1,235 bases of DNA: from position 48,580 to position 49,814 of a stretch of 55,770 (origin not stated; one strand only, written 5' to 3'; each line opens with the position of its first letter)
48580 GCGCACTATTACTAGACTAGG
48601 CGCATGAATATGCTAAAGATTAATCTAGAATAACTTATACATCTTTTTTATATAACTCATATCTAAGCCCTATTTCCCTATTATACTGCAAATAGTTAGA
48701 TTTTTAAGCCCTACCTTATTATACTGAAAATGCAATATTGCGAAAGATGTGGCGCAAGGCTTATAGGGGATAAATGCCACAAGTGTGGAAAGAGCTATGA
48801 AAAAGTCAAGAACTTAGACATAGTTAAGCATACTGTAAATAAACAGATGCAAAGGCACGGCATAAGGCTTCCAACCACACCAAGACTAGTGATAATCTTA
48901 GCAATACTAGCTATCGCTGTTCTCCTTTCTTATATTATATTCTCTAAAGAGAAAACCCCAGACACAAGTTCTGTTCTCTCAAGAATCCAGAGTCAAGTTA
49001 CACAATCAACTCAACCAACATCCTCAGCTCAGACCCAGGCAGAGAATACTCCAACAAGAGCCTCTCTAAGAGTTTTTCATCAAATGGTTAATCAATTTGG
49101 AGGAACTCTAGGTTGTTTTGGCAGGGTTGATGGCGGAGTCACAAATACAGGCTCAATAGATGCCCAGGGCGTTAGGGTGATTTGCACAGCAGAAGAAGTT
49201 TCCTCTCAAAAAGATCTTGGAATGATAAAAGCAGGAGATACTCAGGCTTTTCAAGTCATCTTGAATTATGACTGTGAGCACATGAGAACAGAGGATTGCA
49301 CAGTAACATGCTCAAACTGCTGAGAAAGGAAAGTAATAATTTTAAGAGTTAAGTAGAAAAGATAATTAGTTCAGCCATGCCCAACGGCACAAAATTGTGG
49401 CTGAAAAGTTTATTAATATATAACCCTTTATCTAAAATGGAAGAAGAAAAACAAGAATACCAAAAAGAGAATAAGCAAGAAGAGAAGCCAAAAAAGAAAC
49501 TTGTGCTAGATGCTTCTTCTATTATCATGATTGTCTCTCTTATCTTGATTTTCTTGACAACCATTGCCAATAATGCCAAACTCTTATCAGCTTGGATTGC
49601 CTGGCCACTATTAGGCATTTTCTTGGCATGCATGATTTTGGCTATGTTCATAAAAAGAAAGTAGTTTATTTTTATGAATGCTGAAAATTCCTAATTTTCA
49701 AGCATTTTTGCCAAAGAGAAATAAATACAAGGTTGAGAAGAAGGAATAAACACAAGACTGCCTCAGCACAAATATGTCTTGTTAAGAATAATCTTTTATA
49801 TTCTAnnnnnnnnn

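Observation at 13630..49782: Family of at least five intergenic two-level hairpins with a conserved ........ core and covarying stems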

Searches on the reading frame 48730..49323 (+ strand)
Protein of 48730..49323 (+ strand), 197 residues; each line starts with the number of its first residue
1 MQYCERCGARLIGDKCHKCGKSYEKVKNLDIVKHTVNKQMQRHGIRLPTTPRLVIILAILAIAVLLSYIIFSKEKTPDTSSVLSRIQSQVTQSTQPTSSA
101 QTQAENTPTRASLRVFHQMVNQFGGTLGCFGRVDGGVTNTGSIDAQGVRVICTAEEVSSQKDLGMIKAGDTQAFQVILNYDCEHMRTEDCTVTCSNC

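Call 34: search_protein_families(library=pfam, proteins=[window:48730-49323:+], max_evalue=0.01)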
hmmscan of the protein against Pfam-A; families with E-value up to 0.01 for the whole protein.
window:48730-49323:+ (197 aa): 1 family
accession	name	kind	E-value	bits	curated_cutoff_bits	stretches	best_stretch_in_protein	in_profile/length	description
PF12773.13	DZR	-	0.0021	18.6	27.3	1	2-23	13-34/45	Double zinc ribbon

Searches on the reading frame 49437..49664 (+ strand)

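Call 34: search_protein_families(library=pfam, proteins=[window:49437-49664:+], max_evalue=0.01)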
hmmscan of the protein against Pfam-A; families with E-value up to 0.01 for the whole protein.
window:49437-49664:+ (75 aa): 4 families
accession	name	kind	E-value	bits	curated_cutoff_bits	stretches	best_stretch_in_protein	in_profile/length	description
PF20990.2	DUF2207_C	-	0.00017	21.8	33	1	7-74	121-187/247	Predicted membrane protein (DUF2207) C-terminal domain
PF06781.17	CrgA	-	0.0024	18.4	24.8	1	5-72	17-84/89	Cell division protein CrgA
PF00474.23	SSF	-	0.0053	16.1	22.8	1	8-74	325-393/406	Sodium:solute symporter family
PF03600.22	CitMHS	-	0.0082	15.7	31.9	1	22-74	9-57/336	Citrate transporter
